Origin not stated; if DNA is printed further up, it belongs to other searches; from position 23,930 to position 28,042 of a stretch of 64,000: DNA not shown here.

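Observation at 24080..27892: Unusual single-polypeptide fusion of a prolyl oligopeptidase (S9A) and a PhoD-like phosphatase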

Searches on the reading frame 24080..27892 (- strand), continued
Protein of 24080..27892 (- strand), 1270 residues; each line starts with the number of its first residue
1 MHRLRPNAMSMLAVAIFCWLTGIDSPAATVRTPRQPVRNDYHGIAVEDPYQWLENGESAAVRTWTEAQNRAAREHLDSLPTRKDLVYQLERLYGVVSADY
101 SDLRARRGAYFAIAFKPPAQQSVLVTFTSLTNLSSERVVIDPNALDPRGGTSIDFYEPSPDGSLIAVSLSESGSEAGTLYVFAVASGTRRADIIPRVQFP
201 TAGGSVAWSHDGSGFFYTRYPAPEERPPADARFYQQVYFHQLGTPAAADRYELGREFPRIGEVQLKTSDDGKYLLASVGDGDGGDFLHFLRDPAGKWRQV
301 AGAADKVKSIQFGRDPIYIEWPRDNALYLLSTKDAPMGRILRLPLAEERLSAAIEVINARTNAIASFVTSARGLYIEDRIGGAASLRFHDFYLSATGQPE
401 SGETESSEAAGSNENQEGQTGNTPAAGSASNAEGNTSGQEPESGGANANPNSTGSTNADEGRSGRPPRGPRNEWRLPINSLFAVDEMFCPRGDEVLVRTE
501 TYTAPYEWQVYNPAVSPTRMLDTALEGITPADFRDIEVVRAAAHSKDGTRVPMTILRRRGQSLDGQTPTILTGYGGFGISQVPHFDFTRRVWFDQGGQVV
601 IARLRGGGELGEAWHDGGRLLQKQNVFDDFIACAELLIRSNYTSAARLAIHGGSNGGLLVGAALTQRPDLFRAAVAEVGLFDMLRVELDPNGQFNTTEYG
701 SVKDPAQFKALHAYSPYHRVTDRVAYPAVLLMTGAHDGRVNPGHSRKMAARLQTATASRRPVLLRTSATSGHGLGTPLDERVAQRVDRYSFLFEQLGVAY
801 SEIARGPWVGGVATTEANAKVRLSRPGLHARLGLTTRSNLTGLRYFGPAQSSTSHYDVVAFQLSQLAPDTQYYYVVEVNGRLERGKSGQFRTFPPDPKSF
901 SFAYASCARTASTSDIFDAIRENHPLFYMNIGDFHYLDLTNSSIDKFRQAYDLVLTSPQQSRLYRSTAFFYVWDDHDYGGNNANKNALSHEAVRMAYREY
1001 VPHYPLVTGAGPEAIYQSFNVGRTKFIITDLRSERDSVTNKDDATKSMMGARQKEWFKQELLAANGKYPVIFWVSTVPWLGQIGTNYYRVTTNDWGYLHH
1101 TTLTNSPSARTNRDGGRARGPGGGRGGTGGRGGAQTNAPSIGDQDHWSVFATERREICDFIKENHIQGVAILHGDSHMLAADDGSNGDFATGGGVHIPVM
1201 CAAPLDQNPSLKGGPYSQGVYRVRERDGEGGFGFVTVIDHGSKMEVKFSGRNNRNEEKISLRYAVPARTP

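Call 5: find_homologous_proteins(query=window:24080-27892:-, max_evalue=1e-10)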
Query window:24080-27892:- (1270 aa): 4712 proteins with E <= 1e-10 among 8000 candidates; the best 120 are listed.
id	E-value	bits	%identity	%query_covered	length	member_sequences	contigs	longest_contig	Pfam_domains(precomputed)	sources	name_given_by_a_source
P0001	0.0e+0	2918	100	99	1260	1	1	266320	PF09423.16,PF00326.28,PF02897.22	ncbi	-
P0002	0.0e+0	2152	72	100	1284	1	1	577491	PF09423.16,PF00326.28,PF02897.22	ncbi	-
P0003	0.0e+0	1892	66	97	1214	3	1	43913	PF09423.16,PF00326.28,PF02897.22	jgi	jgi:prolyl oligopeptidase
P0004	0.0e+0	1866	64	98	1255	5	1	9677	PF09423.16,PF00326.28,PF02897.22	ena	-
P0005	0.0e+0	1854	65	97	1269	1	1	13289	PF09423.16,PF00326.28,PF00561.27,PF02897.22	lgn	-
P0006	0.0e+0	1809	63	98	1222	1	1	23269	PF09423.16,PF00326.28,PF02897.22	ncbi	-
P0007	0.0e+0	1761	61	99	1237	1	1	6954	PF09423.16,PF00326.28,PF02897.22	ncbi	-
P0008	0.0e+0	1706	60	99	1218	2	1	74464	PF09423.16,PF00326.28,PF02897.22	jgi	jgi:prolyl oligopeptidase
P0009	0.0e+0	1692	60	97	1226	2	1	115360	PF09423.16,PF00326.28,PF02897.22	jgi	jgi:prolyl oligopeptidase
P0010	0.0e+0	1686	65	63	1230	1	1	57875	PF09423.16,PF00326.28,PF16655.13,PF02897.22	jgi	jgi:prolyl oligopeptidase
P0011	0.0e+0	1680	64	63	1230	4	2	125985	PF09423.16,PF00326.28,PF16655.13,PF02897.22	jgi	jgi:prolyl oligopeptidase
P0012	0.0e+0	1674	64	63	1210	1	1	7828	PF09423.16,PF00326.28,PF16655.13,PF02897.22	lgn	-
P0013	0.0e+0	1665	58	99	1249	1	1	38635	PF09423.16,PF00326.28,PF02897.22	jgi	-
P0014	0.0e+0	1664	59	97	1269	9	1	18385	PF09423.16,PF00326.28,PF02897.22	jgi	-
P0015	0.0e+0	1663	59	97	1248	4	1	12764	PF09423.16,PF00326.28,PF02897.22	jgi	jgi:prolyl oligopeptidase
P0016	0.0e+0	1649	58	99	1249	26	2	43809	PF09423.16,PF00326.28,PF02897.22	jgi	jgi:prolyl oligopeptidase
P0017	0.0e+0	1640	62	63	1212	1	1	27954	PF09423.16,PF00326.28,PF02897.22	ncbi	-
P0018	0.0e+0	1626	62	63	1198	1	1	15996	PF09423.16,PF00326.28,PF02897.22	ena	-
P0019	0.0e+0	1623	61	63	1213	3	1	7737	PF09423.16,PF00326.28,PF02897.22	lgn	-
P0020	0.0e+0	1619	58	100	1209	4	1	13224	PF09423.16,PF00326.28,PF16655.13,PF02897.22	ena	-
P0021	0.0e+0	1612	61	63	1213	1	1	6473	PF09423.16,PF00326.28,PF02897.22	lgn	-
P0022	0.0e+0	1612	57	99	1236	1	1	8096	PF09423.16,PF00326.28,PF02897.22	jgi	jgi:prolyl oligopeptidase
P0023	0.0e+0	1608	58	100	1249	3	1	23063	PF09423.16,PF00326.28,PF02897.22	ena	-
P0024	0.0e+0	1603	62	63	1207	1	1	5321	PF09423.16,PF00326.28,PF02897.22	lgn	-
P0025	0.0e+0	1603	59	98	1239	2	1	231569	PF09423.16,PF00326.28,PF16655.13,PF02897.22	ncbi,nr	ncbi:MAG: prolyl oligopeptidase family serine peptidase [Verrucomicrobia bacterium]|nr:prolyl oligop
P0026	0.0e+0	1599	59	97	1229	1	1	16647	PF09423.16,PF00326.28,PF02897.22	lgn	-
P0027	0.0e+0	1597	58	100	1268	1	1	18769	PF09423.16,PF00326.28,PF16655.13,PF02897.22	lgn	-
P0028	0.0e+0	1573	58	99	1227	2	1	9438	PF09423.16,PF00326.28,PF02897.22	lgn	-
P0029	0.0e+0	1559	56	99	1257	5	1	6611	PF09423.16,PF00326.28,PF02897.22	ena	-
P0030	0.0e+0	1554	56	97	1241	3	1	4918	PF02129.25,PF09423.16,PF00326.28,PF02897.22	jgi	jgi:prolyl oligopeptidase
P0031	0.0e+0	1551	57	97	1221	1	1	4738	PF09423.16,PF00326.28,PF16655.13,PF02897.22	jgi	jgi:prolyl oligopeptidase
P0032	0.0e+0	1549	57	97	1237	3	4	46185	PF02129.25,PF09423.16,PF00326.28,PF16655.13,PF02897.22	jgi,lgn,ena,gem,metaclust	jgi:prolyl oligopeptidase|metaclust:\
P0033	0.0e+0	1545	63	62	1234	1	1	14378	PF09423.16,PF00326.28,PF16655.13,PF02897.22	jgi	-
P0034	0.0e+0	1544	63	63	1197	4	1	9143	PF09423.16,PF00326.28,PF02897.22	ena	-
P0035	0.0e+0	1541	61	63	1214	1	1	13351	PF09423.16,PF00326.28,PF02897.22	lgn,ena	-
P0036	0.0e+0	1540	60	63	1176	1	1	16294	PF09423.16,PF00326.28,PF16655.13,PF02897.22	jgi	-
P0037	0.0e+0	1536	61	63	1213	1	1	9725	PF09423.16,PF00326.28,PF02897.22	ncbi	-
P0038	0.0e+0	1536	57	97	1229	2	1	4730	PF02129.25,PF09423.16,PF00326.28,PF00561.27,PF02897.22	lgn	-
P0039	0.0e+0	1532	55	98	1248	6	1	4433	PF09423.16,PF00326.28,PF02897.22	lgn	-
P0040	0.0e+0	1527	60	62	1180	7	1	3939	PF09423.16,PF00326.28,PF02897.22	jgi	jgi:prolyl oligopeptidase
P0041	0.0e+0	1526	59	51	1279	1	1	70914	PF09423.16,PF00326.28,PF16655.13,PF02897.22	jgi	jgi:prolyl oligopeptidase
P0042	0.0e+0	1526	60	63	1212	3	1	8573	PF09423.16,PF00326.28,PF02897.22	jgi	jgi:prolyl oligopeptidase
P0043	0.0e+0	1524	61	62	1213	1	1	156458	PF09423.16,PF00326.28,PF02897.22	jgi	-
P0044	0.0e+0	1522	60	63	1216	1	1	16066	PF09423.16,PF00326.28,PF02897.22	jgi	jgi:prolyl oligopeptidase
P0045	0.0e+0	1520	61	61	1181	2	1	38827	PF09423.16,PF00326.28,PF02897.22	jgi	jgi:prolyl oligopeptidase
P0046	0.0e+0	1520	63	62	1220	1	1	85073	PF09423.16,PF00326.28,PF16655.13,PF02897.22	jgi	jgi:prolyl oligopeptidase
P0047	0.0e+0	1520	55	98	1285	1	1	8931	PF09423.16,PF00326.28,PF16655.13,PF02897.22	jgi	jgi:prolyl oligopeptidase PreP (S9A serine peptidase family)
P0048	0.0e+0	1519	60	63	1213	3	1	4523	PF09423.16,PF00326.28,PF02897.22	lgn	-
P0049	0.0e+0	1518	61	62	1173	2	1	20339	PF09423.16,PF00326.28,PF02897.22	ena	-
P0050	0.0e+0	1518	60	63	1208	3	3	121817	PF09423.16,PF00326.28,PF02897.22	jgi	jgi:prolyl oligopeptidase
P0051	0.0e+0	1517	60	62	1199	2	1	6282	PF09423.16,PF00326.28,PF02897.22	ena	-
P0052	0.0e+0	1516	55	99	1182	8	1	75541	PF09423.16,PF00326.28,PF02897.22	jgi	-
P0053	0.0e+0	1513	61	62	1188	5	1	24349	PF09423.16,PF00326.28,PF16655.13,PF02897.22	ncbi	-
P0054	0.0e+0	1513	60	62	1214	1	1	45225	PF09423.16,PF00326.28,PF02897.22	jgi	jgi:prolyl oligopeptidase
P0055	0.0e+0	1508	60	62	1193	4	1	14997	PF09423.16,PF00326.28,PF02897.22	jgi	-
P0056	0.0e+0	1507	61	63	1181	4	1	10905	PF09423.16,PF00326.28,PF02897.22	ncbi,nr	ncbi:MAG TPA: prolyl oligopeptidase family serine peptidase [Verrucomicrobiae bacterium]|nr:prolyl o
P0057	0.0e+0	1507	63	62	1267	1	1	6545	PF09423.16,PF00326.28,PF02897.22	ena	-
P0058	0.0e+0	1506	59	63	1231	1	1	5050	PF09423.16,PF00326.28,PF02897.22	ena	-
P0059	0.0e+0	1506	60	63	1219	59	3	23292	PF09423.16,PF00326.28,PF16655.13,PF02897.22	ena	-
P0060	0.0e+0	1506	58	65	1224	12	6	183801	PF09423.16,PF00326.28,PF02897.22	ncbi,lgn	-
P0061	0.0e+0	1505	58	63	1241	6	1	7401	PF09423.16,PF00326.28,PF02897.22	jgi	-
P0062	0.0e+0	1504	62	62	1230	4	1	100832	PF09423.16,PF00326.28,PF16655.13,PF02897.22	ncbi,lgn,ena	-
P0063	0.0e+0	1504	60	63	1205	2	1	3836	PF09423.16,PF00326.28,PF02897.22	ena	-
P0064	0.0e+0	1502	55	98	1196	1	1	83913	PF09423.16,PF00326.28,PF02897.22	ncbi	-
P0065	0.0e+0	1495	61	62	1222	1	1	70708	PF09423.16,PF00326.28,PF16655.13,PF02897.22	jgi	jgi:prolyl oligopeptidase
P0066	0.0e+0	1493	55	98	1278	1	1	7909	PF09423.16,PF00326.28,PF02897.22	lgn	-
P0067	0.0e+0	1493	57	64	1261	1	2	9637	PF09423.16,PF00326.28,PF16655.13,PF02897.22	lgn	-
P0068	0.0e+0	1490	61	62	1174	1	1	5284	PF09423.16,PF00326.28,PF02897.22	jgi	jgi:prolyl oligopeptidase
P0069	0.0e+0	1488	59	64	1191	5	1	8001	PF02129.25,PF09423.16,PF00326.28,PF02897.22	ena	-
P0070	0.0e+0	1484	55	97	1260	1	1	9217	PF09423.16,PF00326.28,PF02897.22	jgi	jgi:prolyl oligopeptidase PreP (S9A serine peptidase family)/phosphodiesterase/alkaline phosphatase 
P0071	0.0e+0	1483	60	62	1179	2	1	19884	PF09423.16,PF00326.28,PF02897.22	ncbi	-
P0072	0.0e+0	1480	61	62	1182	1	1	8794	PF09423.16,PF00326.28,PF02897.22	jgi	jgi:prolyl oligopeptidase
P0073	0.0e+0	1479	59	64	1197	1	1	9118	PF02129.25,PF09423.16,PF00326.28,PF16655.13,PF00561.27,PF02897.22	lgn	-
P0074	0.0e+0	1473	59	62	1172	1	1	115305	PF09423.16,PF00326.28,PF02897.22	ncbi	-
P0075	0.0e+0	1473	60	62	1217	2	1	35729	PF09423.16,PF00326.28,PF02897.22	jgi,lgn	-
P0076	0.0e+0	1473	60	64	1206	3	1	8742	PF02129.25,PF09423.16,PF00326.28,PF16655.13,PF00561.27,PF02897.22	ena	-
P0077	0.0e+0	1472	59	63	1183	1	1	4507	PF09423.16,PF00326.28,PF02897.22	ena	-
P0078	0.0e+0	1471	60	63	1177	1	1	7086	PF09423.16,PF00326.28,PF16655.13,PF02897.22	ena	-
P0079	0.0e+0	1471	60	62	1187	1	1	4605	PF09423.16,PF00326.28,PF02897.22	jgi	jgi:prolyl oligopeptidase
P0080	0.0e+0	1468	58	64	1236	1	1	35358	PF09423.16,PF00326.28,PF16655.13,PF02897.22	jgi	jgi:prolyl oligopeptidase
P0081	0.0e+0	1467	59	63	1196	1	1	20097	PF02129.25,PF09423.16,PF00326.28,PF02897.22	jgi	jgi:prolyl oligopeptidase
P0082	0.0e+0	1466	60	62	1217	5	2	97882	PF09423.16,PF00326.28,PF16655.13,PF02897.22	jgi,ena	jgi:prolyl oligopeptidase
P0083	0.0e+0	1465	58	64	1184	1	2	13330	PF02129.25,PF09423.16,PF00326.28,PF02897.22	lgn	-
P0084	0.0e+0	1464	52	99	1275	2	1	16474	PF09423.16,PF00326.28,PF02897.22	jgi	jgi:prolyl oligopeptidase PreP (S9A serine peptidase family)/phosphodiesterase/alkaline phosphatase 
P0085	0.0e+0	1458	59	62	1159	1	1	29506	PF09423.16,PF00326.28,PF16655.13,PF02897.22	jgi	-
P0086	0.0e+0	1456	60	62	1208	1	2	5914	PF09423.16,PF00326.28,PF02897.22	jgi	jgi:prolyl oligopeptidase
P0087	0.0e+0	1454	59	64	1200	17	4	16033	PF02129.25,PF09423.16,PF00326.28,PF00561.27,PF02897.22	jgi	jgi:prolyl oligopeptidase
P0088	0.0e+0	1451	53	99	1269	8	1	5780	PF09423.16,PF00326.28,PF02897.22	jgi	jgi:prolyl oligopeptidase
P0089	0.0e+0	1451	53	99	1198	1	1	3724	PF02129.25,PF09423.16,PF00326.28,PF02897.22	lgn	-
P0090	0.0e+0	1449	59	62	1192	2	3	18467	PF09423.16,PF00326.28,PF02897.22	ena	-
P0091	0.0e+0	1447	58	63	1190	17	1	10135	PF02129.25,PF09423.16,PF00326.28,PF16655.13,PF00561.27,PF02897.22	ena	-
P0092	0.0e+0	1446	58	62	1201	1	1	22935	PF09423.16,PF00326.28,PF02897.22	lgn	-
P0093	0.0e+0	1445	60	61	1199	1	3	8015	PF09423.16,PF00326.28,PF16655.13,PF02897.22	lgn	-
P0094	0.0e+0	1429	59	62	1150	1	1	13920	PF09423.16,PF00326.28,PF02897.22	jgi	jgi:prolyl oligopeptidase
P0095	0.0e+0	1426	58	63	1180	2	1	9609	PF09423.16,PF00326.28,PF16655.13,PF02897.22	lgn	-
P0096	0.0e+0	1425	57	62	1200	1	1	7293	PF09423.16,PF00326.28,PF16655.13,PF02897.22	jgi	jgi:prolyl oligopeptidase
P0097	0.0e+0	1420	61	61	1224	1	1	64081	PF09423.16,PF00326.28,PF02897.22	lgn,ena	-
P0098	0.0e+0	1417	58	62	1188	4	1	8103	PF09423.16,PF00326.28,PF16655.13,PF02897.22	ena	-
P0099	0.0e+0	1417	59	63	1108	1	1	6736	PF09423.16,PF00326.28,PF02897.22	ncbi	-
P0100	0.0e+0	1410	60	61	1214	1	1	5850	PF09423.16,PF00326.28,PF02897.22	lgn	-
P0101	0.0e+0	1407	58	62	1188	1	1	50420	PF09423.16,PF00326.28,PF16655.13,PF02897.22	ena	-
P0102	0.0e+0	1406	58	62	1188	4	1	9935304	PF09423.16,PF00326.28,PF16655.13,PF02897.22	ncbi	ncbi:MAG: prolyl oligopeptidase family serine peptidase [Verrucomicrobiia bacterium]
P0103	0.0e+0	1401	57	62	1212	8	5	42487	PF09423.16,PF00326.28,PF02897.22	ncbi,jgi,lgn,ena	-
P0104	0.0e+0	1400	56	62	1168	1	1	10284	PF09423.16,PF00326.28,PF02897.22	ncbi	-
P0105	0.0e+0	1396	51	97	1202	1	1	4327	PF09423.16,PF00326.28,PF16655.13,PF02897.22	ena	-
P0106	0.0e+0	1394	60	61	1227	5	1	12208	PF09423.16,PF00326.28,PF16655.13,PF02897.22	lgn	-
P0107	0.0e+0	1388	63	62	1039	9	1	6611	PF09423.16,PF00326.28,PF16655.13,PF02897.22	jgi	jgi:prolyl oligopeptidase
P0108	0.0e+0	1380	57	62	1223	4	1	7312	PF09423.16,PF00326.28,PF16655.13,PF02897.22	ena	-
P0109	0.0e+0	1376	56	63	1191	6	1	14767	PF09423.16,PF00326.28,PF16655.13,PF02897.22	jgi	jgi:prolyl oligopeptidase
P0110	0.0e+0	1375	56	62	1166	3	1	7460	PF09423.16,PF00326.28,PF02897.22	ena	-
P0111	0.0e+0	1367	57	62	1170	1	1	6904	PF09423.16,PF00326.28,PF16655.13,PF02897.22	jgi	-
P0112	0.0e+0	1367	56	62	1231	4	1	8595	PF09423.16,PF00326.28,PF02897.22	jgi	jgi:prolyl oligopeptidase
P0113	0.0e+0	1365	55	64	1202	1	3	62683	PF09423.16,PF00326.28,PF02897.22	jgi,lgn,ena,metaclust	metaclust:\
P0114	0.0e+0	1364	57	62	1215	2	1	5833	PF09423.16,PF00326.28,PF16655.13,PF02897.22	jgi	jgi:prolyl oligopeptidase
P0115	0.0e+0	1363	57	62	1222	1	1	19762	PF09423.16,PF00326.28,PF02897.22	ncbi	ncbi:MAG: prolyl oligopeptidase [Verrucomicrobiota bacterium]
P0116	0.0e+0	1361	55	62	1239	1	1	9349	PF09423.16,PF00326.28,PF16655.13,PF02897.22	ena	-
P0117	0.0e+0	1357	55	62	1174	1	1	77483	PF09423.16,PF00326.28,PF16655.13,PF02897.22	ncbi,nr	ncbi:MAG: prolyl oligopeptidase family serine peptidase [Verrucomicrobiae bacterium]|nr:prolyl oligo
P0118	0.0e+0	1351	57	62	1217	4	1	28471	PF09423.16,PF00326.28,PF16655.13,PF02897.22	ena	-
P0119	0.0e+0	1350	56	63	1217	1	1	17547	PF09423.16,PF00326.28,PF16655.13,PF02897.22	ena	-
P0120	0.0e+0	1344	55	62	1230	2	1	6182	PF09423.16,PF00326.28,PF16655.13,PF02897.22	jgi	-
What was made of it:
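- Same architecture in all 120 best relatives, from four data sources, named Verrucomicrobia/-ota where named: call 5.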

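Call 7: search_solved_structures(query=window:24080-27892:-, max_evalue=0.001, show_alignments=0)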
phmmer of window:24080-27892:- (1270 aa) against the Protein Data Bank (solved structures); distinct sequences matched with E-value up to 0.001: 55.
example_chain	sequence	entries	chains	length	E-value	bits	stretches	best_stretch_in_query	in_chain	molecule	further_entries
2bkl_A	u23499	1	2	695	6.8e-104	351.9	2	503-799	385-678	PROLYL ENDOPEPTIDASE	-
3iuj_A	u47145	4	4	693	3.1e-99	336.4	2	540-806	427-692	Prolyl endopeptidase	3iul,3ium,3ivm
1yr2_A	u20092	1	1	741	7.1e-99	335.2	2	499-797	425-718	prolyl oligopeptidase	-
3iun_A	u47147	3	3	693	1.4e-98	334.2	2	540-806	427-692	Prolyl Endopeptidase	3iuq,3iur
3mun_A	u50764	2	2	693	6.8e-98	332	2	540-806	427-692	Prolyl endopeptidase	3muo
6jci_A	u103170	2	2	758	1.4e-97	331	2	534-805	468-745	Prolyl endopeptidase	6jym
3ddu_A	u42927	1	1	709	4.7e-96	325.9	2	515-798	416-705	Prolyl endopeptidase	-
9q5g_A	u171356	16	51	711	5.1e-96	325.8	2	515-798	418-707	Prolyl endopeptidase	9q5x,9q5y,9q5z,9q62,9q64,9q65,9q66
1e5t_A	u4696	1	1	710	1.3e-95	324.4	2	516-797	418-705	PROLYL ENDOPEPTIDASE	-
1h2w_A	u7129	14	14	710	1.6e-95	324.1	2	515-797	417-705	PROLYL ENDOPEPTIDASE | PROTEIN (PROLYL OLIGOPEPTIDASE)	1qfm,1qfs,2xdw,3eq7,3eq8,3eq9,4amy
1vz2_A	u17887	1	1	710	1.9e-95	323.9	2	516-797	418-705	PROLYL ENDOPEPTIDASE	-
7vgb_A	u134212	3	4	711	3e-95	323.2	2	529-799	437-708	prolyl oligopeptidase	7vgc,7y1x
1e8m_A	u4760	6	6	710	4.3e-95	322.7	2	515-797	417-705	PROLYL ENDOPEPTIDASE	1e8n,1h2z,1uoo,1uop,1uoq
1h2x_A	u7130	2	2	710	5.9e-95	322.3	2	515-797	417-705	PROLYL ENDOPEPTIDASE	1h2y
1o6g_A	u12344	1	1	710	1e-94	321.4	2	515-797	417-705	Prolyl endopeptidase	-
2yeq_A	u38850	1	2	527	4.6e-06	27.8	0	861-1044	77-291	ALKALINE PHOSPHATASE D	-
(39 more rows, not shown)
